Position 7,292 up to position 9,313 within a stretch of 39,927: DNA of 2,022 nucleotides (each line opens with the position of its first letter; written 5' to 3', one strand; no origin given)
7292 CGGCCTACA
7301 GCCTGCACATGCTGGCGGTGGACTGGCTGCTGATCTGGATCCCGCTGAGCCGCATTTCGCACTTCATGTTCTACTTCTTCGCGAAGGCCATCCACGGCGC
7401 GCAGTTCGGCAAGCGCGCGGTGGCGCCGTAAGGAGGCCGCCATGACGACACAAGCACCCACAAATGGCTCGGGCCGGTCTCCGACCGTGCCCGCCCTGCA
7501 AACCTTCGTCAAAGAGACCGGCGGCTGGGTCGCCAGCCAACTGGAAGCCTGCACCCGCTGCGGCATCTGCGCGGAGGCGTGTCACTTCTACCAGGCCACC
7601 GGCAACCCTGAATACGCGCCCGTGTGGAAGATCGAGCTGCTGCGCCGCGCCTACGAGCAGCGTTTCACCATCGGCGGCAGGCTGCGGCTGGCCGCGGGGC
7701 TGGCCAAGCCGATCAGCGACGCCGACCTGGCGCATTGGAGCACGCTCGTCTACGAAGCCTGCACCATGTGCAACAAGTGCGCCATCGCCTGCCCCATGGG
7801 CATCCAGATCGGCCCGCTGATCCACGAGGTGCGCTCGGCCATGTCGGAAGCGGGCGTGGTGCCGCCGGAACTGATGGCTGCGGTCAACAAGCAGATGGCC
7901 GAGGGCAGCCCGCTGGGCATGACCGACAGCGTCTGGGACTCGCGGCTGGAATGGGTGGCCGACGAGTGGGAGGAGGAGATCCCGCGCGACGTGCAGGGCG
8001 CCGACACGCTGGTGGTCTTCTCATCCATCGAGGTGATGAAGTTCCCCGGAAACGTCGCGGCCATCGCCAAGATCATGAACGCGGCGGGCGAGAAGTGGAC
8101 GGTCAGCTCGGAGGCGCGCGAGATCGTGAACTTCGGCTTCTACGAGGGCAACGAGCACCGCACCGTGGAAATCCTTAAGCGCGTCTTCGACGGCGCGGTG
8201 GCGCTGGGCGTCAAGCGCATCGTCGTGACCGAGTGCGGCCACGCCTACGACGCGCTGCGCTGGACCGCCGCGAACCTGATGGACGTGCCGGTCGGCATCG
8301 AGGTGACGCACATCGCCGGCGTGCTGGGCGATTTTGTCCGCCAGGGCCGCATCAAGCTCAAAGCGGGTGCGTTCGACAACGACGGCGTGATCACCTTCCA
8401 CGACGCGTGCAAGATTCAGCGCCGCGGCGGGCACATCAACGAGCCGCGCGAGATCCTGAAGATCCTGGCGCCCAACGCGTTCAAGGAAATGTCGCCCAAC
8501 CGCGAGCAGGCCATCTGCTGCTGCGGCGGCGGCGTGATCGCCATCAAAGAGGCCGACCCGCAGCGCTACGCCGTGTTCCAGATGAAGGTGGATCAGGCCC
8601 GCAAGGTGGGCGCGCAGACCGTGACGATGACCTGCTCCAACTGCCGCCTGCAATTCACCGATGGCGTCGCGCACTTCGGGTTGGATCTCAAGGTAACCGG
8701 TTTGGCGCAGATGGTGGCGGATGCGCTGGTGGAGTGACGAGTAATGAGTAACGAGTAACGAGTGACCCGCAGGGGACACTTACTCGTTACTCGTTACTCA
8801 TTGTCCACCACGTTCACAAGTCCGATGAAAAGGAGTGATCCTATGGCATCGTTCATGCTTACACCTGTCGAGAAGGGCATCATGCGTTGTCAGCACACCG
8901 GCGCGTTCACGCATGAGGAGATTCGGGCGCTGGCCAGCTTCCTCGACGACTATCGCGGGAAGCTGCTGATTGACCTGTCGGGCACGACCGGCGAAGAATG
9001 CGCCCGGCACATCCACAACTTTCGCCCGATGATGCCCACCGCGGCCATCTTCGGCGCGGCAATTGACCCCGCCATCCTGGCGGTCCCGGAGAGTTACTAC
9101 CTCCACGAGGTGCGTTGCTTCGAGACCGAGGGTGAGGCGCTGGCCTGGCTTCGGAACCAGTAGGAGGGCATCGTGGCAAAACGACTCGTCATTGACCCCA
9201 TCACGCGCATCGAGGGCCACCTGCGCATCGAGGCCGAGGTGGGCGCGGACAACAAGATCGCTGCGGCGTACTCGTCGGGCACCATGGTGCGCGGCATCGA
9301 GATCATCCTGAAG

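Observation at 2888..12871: Isp-type [NiFe]-hydrogenase embedded in a TusA/DsrE/lipoate-binding-protein/lipoate-ligase module: candidate H2-driven protein-bound sulfur or disulfide reductase system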

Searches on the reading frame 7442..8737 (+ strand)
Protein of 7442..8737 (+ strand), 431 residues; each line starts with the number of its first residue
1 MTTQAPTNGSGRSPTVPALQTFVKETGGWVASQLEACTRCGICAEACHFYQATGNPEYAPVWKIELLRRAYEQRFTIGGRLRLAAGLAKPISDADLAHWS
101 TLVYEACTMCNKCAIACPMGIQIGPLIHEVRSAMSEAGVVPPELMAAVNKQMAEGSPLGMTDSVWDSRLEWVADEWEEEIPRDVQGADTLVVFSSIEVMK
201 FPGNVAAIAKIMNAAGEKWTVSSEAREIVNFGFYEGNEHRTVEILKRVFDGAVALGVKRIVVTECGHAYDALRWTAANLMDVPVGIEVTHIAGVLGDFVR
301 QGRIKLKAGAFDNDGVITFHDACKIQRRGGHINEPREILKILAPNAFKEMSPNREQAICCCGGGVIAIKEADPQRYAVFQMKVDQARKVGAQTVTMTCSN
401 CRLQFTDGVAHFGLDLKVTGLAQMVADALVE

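Call 3: search_protein_families(library=pfam, proteins=[window:7442-8737:+], max_evalue=0.01)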
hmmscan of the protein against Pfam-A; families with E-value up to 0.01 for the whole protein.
window:7442-8737:+ (431 aa): 12 families
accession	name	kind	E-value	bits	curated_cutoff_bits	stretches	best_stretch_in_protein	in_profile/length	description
PF02754.22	CCG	-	4.2e-12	46.4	20.6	1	317-405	1-84/85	Cysteine-rich domain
PF13183.11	Fer4_8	-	2.3e-11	44.5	27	1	33-121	1-68/68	4Fe-4S dicluster domain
PF13534.11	Fer4_17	-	8.9e-09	36.2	22.2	1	36-121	1-60/61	4Fe-4S dicluster domain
PF13237.11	Fer4_10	-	1.2e-06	28.8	25.5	1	104-122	6-27/53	4Fe-4S dicluster domain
PF12837.12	Fer4_6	-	1.3e-06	28.5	25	1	34-52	6-23/24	4Fe-4S binding domain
PF00037.32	Fer4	-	3.7e-06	27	21.1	1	104-120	5-21/24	4Fe-4S binding domain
PF13187.11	Fer4_9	-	1.7e-05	25.2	27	1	36-120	1-50/52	4Fe-4S dicluster domain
PF12838.12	Fer4_7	-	0.00078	20.3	27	1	37-121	2-52/52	4Fe-4S dicluster domain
PF12797.12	Fer4_2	-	0.00085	19.6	24.5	1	34-48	7-21/22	4Fe-4S binding domain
PF12800.12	Fer4_4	-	0.00092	19.8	24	0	35-49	2-16/17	4Fe-4S binding domain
PF13484.11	Fer4_16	-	0.0025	19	30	0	107-125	2-20/66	4Fe-4S double cluster binding domain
PF04833.20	COBRA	-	0.0067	16.7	27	0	352-400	74-124/169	COBRA-like protein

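Call 6: search_protein_families(library=ncbifam, proteins=[window:7442-8737:+], max_evalue=0.01)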
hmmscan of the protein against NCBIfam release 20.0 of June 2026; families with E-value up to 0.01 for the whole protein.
window:7442-8737:+ (431 aa): 21 families
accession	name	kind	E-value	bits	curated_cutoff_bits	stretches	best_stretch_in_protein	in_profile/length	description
NF045796.1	DsrK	equivalog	3.4e-63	213.9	400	1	34-430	49-436/453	sulfate reduction electron transfer complex DsrMKJOP subunit DsrK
NF045724.1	ferredox_TmcB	equivalog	2.4e-60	204.3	735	1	21-428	27-427/430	electron transfer complex ferredoxin TmcB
NF045711.1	sulf_resp_HmcF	equivalog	9.1e-56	189.5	750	1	30-425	55-445/457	sulfate respiration complex iron-sulfur protein HmcF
NF045670.1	quin_L_LdhH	equivalog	2.8e-20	72.2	800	2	297-425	581-705/706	L-lactate dehydrogenase (quinone) large subunit LdhH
NF004898.0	PRK06259.1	equivalog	2.1e-15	56.3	385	1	287-427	356-486/488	fumarate reductase (CoM/CoB) subunit TfrB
NF045663.1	diclust_near_Sec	equivalog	4.2e-10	38.4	530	2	100-144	348-392/759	pyridine nucleotide-disulfide oxidoreductase/dicluster-binding protein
NF008369.0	PRK11168.1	equivalog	2.1e-09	36.7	278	1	105-137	58-90/401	anaerobic glycerol-3-phosphate dehydrogenase subunit C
TIGR00273.1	TIGR00273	equivalog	1.6e-08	33.8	444.8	1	101-142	340-380/432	LutB/LldF family L-lactate oxidation iron-sulfur protein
NF008434.0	PRK11274.1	equivalog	6.7e-07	28.6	333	1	32-136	20-104/409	glycolate oxidase subunit GlcF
TIGR03379.1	glycerol3P_GlpC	equivalog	0.00011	21.1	279.9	1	34-135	4-82/397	anaerobic glycerol-3-phosphate dehydrogenase subunit GlpC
NF038196.1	ferrodoxin_EFR1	subfamily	0.00012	22.2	75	0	35-54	184-203/242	EFR1 family ferrodoxin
NF045763.1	PhenlGlyoxDHPadF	equivalog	0.00037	20.7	150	0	23-48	48-73/78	NADH-dependent phenylglyoxylate dehydrogenase subunit delta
TIGR03288.1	CoB_CoM_SS_B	equivalog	0.00055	19.3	345.15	1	352-408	185-240/290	CoB--CoM heterodisulfide reductase subunit B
TIGR03290.1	CoB_CoM_SS_C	equivalog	0.0007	19.6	160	1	106-168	47-109/144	CoB--CoM heterodisulfide reductase subunit C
NF004616.0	PRK05950.1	subfamily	0.0012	18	228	1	33-136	145-235/238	succinate dehydrogenase iron-sulfur subunit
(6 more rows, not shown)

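Call 26: find_related_loci(query=A1, collection=genome_contigs, flank=10000)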
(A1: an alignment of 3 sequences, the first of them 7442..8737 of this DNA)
Query A1 (431 aa) in genome_contigs; peptide patterns used: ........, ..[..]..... (x = any residue, [..] = any of these).
600 stretches matched a pattern (row limit reached: there are more); 295 encode a relative of the query (tblastn E <= 1e-3); the best 80 are kept; 80 distinct loci.
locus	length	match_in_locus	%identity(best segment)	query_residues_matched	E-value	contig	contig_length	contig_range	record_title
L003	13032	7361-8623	83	12-431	0e+0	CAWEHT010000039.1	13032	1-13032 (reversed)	MAG: uncultured Chloroflexia bacterium isolate MFD01112.bin.2.59 genome assembly, contig: contig_107602, whole genome sh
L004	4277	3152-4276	91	15-388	0e+0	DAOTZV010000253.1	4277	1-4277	MAG TPA_asm: Anaerolineae bacterium isolate H6_565 k131_556606, whole genome shotgun sequence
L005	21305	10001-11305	76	5-431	0e+0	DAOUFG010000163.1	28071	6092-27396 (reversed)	MAG TPA_asm: Thermoflexales bacterium isolate R103_16 k99_489293, whole genome shotgun sequence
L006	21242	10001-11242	75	19-431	0e+0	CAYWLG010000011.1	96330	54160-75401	MAG TPA_asm: uncultured Anaerolinea sp. isolate binchicken_co190_333 genome assembly, contig: NODE_488_length_96330_cov_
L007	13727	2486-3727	74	19-431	0e+0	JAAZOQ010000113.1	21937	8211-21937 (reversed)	MAG: Anaerolineaceae bacterium isolate AS27yjCOA_78 31842_AS27, whole genome shotgun sequence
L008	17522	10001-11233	75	19-429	0e+0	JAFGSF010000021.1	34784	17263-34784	MAG: Candidatus Aminicenantes bacterium isolate Zod_Metabat.875 k87_1589625, whole genome shotgun sequence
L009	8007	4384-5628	73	18-431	0e+0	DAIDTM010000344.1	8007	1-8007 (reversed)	MAG TPA_asm: Anaerolineae bacterium isolate clean1805 k141_66105, whole genome shotgun sequence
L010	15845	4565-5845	73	5-431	0e+0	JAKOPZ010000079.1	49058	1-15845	MAG: Chloroflexota bacterium isolate all_maxbin.084 k201_224392, whole genome shotgun sequence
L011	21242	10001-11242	72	19-431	0e+0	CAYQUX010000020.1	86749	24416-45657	MAG TPA_asm: uncultured Leptolinea sp. isolate binchicken_co7_186 genome assembly, contig: NODE_503_length_86749_cov_18.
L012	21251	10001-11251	73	15-431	0e+0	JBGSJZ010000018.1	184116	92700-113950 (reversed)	MAG: Anaerolineaceae bacterium isolate JTS-AC169 k141_3282271, whole genome shotgun sequence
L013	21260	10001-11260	74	12-431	0e+0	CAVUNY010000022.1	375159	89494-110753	MAG: uncultured Chloroflexia bacterium isolate MFD02416.bin.3.166 genome assembly, contig: contig_8705, whole genome sho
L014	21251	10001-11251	73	15-431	0e+0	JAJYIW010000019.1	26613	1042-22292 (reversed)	MAG: Chloroflexi bacterium isolate DBS2-1.bin135 NODE_3105_length_26613_cov_7.173979, whole genome shotgun sequence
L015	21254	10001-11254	74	15-431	0e+0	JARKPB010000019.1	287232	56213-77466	MAG: Anaerolineaceae bacterium isolate D159_maxbin.014_sub k141_260279, whole genome shotgun sequence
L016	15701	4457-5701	73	18-431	0e+0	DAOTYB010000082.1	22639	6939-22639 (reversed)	MAG TPA_asm: Anaerolineae bacterium isolate H23_303 k115_270739, whole genome shotgun sequence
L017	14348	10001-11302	71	5-431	0e+0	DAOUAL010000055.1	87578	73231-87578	MAG TPA_asm: Anaerolineae bacterium isolate H63_652 k137_14483, whole genome shotgun sequence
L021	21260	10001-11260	74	13-431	0e+0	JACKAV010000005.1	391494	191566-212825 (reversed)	MAG: Anaerolineales bacterium isolate HK-STAS-CHLO-4 HK-STAS-CHLO-4_5, whole genome shotgun sequence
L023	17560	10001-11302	71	5-431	0e+0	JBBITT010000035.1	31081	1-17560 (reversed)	MAG: Chloroflexota bacterium isolate RVF170221_bin_402 NODE_1668_length_31081_cov_19.889867, whole genome shotgun sequen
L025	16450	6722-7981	72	13-431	0e+0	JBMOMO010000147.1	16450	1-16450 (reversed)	MAG: Chloroflexota bacterium isolate Betzabe_MAG052 MAG052_147, whole genome shotgun sequence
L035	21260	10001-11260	71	13-431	0e+0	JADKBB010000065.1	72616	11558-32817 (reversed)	MAG: Candidatus Villigracilis proximus isolate Mari_MAXAC.029 tig00870296-10-729020, whole genome shotgun sequence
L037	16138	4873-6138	70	13-431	0e+0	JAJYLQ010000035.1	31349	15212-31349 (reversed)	MAG: Chloroflexi bacterium isolate DBS2-1.bin85 NODE_2413_length_31349_cov_8.031965, whole genome shotgun sequence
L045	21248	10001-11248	67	15-430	0e+0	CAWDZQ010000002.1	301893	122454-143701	MAG: uncultured Chloroflexia bacterium isolate MFD05684.bin.1.112 genome assembly, contig: contig_36649, whole genome sh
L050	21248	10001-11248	64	15-430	0e+0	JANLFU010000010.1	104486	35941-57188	MAG: Candidatus Saccharicenans sp. isolate A05DMB19 NODE_10_length_104486_cov_34.183332, whole genome shotgun sequence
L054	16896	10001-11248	64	15-430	0e+0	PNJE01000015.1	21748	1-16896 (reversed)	MAG: Candidatus Aminicenantes bacterium isolate ARK-02 NODE_256_length_21748_cov_8.17125, whole genome shotgun sequence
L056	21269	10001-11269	63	8-430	0e+0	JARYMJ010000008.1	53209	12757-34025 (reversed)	MAG: Candidatus Saccharicenans sp. isolate A05DMB-I-29 NODE_347_length_53209_cov_8.761241, whole genome shotgun sequence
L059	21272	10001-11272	63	2-431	0e+0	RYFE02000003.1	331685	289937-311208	Chloroflexales bacterium ZM16-3 Scaffold_#3, whole genome shotgun sequence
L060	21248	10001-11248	64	15-430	0e+0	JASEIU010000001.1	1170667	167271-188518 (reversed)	MAG: Candidatus Saccharicenans sp. isolate Yes71-14 NODE_1_length_1170667_cov_69.467931, whole genome shotgun sequence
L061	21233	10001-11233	64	20-431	0e+0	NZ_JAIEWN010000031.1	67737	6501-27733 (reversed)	Oscillochloris sp. ZM17-4 Scaffold_31, whole genome shotgun sequence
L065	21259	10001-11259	72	13-431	2e-180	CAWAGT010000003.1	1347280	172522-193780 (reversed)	MAG: uncultured Chloroflexia bacterium isolate MFD04944.bin.1.53 genome assembly, contig: contig_22904, whole genome sho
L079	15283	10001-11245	49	17-430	2e-126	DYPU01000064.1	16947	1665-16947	MAG TPA_asm: Anaerolinea sp. isolate SulCav_GS09_5_2_53_12 SulCav_GS09_5_5615_length_16947_cov_7_146282, whole genome sh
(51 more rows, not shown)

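Call 39: search_solved_structures(query=window:7442-8737:+, max_evalue=0.001, show_alignments=1)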
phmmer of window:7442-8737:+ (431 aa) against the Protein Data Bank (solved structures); distinct sequences matched with E-value up to 0.001: 0.

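Call 51: search_protein_families(library=pfam, proteins=[L054:15918-16469:+, L045:15453-15890:+, L056:4069-4938:+, L050:18160-18615:+, L010:9646-12171:+, L016:9119-10171:+, L021:13714-14229:-, L060:530-1447:+], max_evalue=0.001)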
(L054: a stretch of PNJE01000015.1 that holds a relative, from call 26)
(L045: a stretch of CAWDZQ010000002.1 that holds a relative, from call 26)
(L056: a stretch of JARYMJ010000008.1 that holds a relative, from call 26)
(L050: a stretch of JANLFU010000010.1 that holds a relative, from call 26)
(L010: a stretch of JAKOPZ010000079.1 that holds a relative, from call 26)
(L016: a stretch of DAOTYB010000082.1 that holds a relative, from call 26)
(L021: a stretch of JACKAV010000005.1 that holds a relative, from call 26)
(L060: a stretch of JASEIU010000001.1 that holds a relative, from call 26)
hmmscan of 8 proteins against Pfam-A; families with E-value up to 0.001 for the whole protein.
L054:15918-16469:+ (184 aa): 1 family
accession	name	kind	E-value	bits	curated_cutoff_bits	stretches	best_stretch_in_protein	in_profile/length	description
PF00210.30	Ferritin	-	7.5e-43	146.3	24.5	1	30-165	2-141/142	Ferritin-like domain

L045:15453-15890:+ (146 aa): 1 family
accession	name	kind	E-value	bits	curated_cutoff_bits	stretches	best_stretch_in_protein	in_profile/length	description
PF01155.25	HypA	-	5e-31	107.5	28.9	1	20-130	1-111/112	Hydrogenase/urease nickel incorporation, metallochaperone, hypA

L056:4069-4938:+ (290 aa): 0 families

L050:18160-18615:+ (152 aa): 0 families

L010:9646-12171:+ (842 aa): 5 families
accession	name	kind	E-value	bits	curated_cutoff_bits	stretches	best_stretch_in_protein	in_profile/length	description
PF22521.2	HypF_C_2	-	8.2e-88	294.7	27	1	575-823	1-241/241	Carbamoyltransferase, Kae1-like Domain, second subdomain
PF01300.24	Sua5_yciO_yrdC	-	2.9e-41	141.3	25.1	1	248-432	2-168/178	Telomere recombination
PF17788.7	HypF_C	-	2.5e-37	128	23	1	465-564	3-99/99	HypF Kae1-like domain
PF07503.17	zf-HYPF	-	3.2e-36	123.3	23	2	120-153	1-34/34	HypF finger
PF00708.24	Acylphosphatase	-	6.8e-23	81.2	22.5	1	17-101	3-85/85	Acylphosphatase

L016:9119-10171:+ (351 aa): 1 family
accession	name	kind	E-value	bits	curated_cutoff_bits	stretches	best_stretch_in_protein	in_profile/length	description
PF02492.25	cobW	-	5.4e-20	72.2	20.7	1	156-316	2-178/180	CobW/HypB/UreG, nucleotide-binding domain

L021:13714-14229:- (172 aa): 0 families

L060:530-1447:+ (306 aa): 13 families
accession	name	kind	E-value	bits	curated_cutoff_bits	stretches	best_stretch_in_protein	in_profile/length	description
PF00515.34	TPR_1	-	1.8e-24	84.9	27.8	2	130-162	2-34/34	Tetratricopeptide repeat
PF07719.23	TPR_2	-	7.6e-22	76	27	2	130-161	2-33/34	Tetratricopeptide repeat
PF13181.12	TPR_8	-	1.7e-18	65.6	25.7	1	130-161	2-33/34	Tetratricopeptide repeat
PF13414.12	TPR_11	-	1.1e-14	54.3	26.8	1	136-176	1-41/42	TPR repeat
PF13428.12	TPR_14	-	8.2e-13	48.1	23.5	0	198-230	2-34/44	Tetratricopeptide repeat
PF13424.12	TPR_12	-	3.5e-12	46.8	30.1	2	166-226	6-74/77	Tetratricopeptide repeat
PF13431.12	TPR_17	-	3.5e-10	39.8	24.4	0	152-183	2-33/34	Tetratricopeptide repeat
PF14559.12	TPR_19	-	8.6e-10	39.2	25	1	179-229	7-57/68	Tetratricopeptide repeat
PF13432.12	TPR_16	-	2.5e-09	37.8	32.7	1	135-195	3-63/65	Tetratricopeptide repeat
PF13371.12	TPR_9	-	1.8e-05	25.1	35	0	171-229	3-61/73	Tetratricopeptide repeat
PF08238.18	Sel1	-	4.1e-05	24.4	30.7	0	161-188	4-30/36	Sel1 repeat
PF13174.12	TPR_6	-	0.00039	21.3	26.3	0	135-161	6-32/33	Tetratricopeptide repeat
PF14853.12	Fis1_TPR_C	-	0.001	19.7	25.3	0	102-133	8-39/53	Fis1 C-terminal tetratricopeptide repeat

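Call 56: search_protein_families(library=pfam, proteins=[L035:15602-16087:+, L035:16048-17193:+, L035:16922-18088:+, L035:18148-19311:+, L035:19315-20328:+, L035:13009-14220:+, L059:15486-16505:+, L059:16509-17654:+, L061:13978-14874:+, L035:6394-6804:+], max_evalue=0.001)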
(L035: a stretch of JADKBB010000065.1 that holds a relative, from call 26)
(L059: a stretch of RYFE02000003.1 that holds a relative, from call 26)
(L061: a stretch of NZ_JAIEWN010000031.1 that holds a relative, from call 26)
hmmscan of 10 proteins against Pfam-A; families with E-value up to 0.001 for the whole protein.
L035:15602-16087:+ (162 aa): 2 families
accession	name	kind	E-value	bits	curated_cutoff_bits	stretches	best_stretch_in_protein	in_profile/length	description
PF01597.25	GCV_H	-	8.3e-28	97.2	22.2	1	32-141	5-112/122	Glycine cleavage H-protein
PF00364.28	Biotin_lipoyl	-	0.00094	19.4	22.1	0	69-101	23-55/73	Biotin-requiring enzyme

L035:16048-17193:+ (382 aa): 2 families
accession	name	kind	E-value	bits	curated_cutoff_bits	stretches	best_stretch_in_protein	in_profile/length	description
PF21948.1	LplA-B_cat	-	3.1e-42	145.2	27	1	29-229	4-198/200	Lipoyl protein ligase A/B catalytic domain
PF03099.24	BPL_LplA_LipB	-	1.2e-08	35.4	21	1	63-179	2-133/133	Biotin/lipoate A/B protein ligase family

L035:16922-18088:+ (389 aa): 1 family
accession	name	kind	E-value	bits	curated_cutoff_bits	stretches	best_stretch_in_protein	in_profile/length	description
PF04055.27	Radical_SAM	-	5.5e-06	27.1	29.5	1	124-269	2-151/166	Radical SAM superfamily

L035:18148-19311:+ (388 aa): 1 family
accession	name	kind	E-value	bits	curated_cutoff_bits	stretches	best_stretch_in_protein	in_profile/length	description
PF04055.27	Radical_SAM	-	6.3e-19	69.2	29.5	1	74-244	5-161/166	Radical SAM superfamily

L035:19315-20328:+ (338 aa): 1 family
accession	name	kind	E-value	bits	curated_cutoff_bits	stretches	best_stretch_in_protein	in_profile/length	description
PF21948.1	LplA-B_cat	-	7.8e-32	111.3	27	1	26-225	2-200/200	Lipoyl protein ligase A/B catalytic domain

L035:13009-14220:+ (404 aa): 1 family
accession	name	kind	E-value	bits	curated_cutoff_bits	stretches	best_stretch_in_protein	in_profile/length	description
PF03595.22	SLAC1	-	3.2e-59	201.2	27.9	1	50-387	2-331/331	Voltage-dependent anion channel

L059:15486-16505:+ (340 aa): 1 family
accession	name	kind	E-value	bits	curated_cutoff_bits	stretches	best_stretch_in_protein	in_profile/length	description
PF04055.27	Radical_SAM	-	2e-10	41.6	29.5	1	76-220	3-151/166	Radical SAM superfamily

L059:16509-17654:+ (382 aa): 1 family
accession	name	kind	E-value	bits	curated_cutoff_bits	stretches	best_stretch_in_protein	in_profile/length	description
PF04055.27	Radical_SAM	-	1e-15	58.7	29.5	1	69-240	5-162/166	Radical SAM superfamily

L061:13978-14874:+ (299 aa): 1 family
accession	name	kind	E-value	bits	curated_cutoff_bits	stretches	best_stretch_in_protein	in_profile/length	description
PF09858.14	DUF2085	-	9.9e-16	58.4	25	1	77-174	2-89/90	Predicted membrane protein (DUF2085)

L035:6394-6804:+ (137 aa): 2 families
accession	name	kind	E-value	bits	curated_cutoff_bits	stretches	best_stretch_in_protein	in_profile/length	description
PF02635.20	DsrE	-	6.5e-18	65.4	22.7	1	20-136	2-115/116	DsrE/DsrF-like family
PF13686.11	DrsE_2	-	2.7e-06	27.9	25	0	18-67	2-49/156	DsrE/DsrF/DrsH-like family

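Call 72: search_protein_families(library=ncbifam, proteins=[L025:10095-11261:+, L079:13000-13548:+, L023:13753-14316:+], max_evalue=0.001)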
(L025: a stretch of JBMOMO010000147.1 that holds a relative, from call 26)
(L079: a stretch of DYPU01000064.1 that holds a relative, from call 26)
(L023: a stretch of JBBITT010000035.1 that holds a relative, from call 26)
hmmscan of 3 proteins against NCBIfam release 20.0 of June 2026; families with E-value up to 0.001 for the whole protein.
L025:10095-11261:+ (389 aa): 3 families
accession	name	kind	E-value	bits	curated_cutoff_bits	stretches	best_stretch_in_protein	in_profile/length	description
TIGR00816.1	tdt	subfamily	6.5e-54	183.4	237.25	1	35-373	1-315/320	tellurite-resistance/dicarboxylate transporter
NF008032.0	PRK10764.1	equivalog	2.6e-06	27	342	0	289-385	226-319/328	dicarboxylate transporter/tellurite-resistance protein TehA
NF047644.1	TsoY_fam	subfamily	1.3e-05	24.2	150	1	71-368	64-363/378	TsoY family (seleno)protein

L079:13000-13548:+ (183 aa): 0 families

L023:13753-14316:+ (188 aa): 0 families

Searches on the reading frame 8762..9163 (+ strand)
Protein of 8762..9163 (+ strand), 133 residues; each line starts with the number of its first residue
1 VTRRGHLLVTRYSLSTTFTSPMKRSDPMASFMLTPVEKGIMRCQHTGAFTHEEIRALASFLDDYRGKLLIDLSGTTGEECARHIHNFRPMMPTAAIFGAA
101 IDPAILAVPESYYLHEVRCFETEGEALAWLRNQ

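Call 3: search_protein_families(library=pfam, proteins=[window:8762-9163:+], max_evalue=0.01)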
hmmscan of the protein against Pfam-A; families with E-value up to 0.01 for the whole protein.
window:8762-9163:+ (133 aa): 1 family
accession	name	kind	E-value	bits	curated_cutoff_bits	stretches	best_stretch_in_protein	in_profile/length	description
PF11964.13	SpoIIAA-like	-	0.00023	22.3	25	1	45-131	6-106/106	SpoIIAA-like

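Call 6: search_protein_families(library=ncbifam, proteins=[window:8762-9163:+], max_evalue=0.01)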
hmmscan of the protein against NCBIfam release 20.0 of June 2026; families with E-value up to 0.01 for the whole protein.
window:8762-9163:+ (133 aa): 0 families
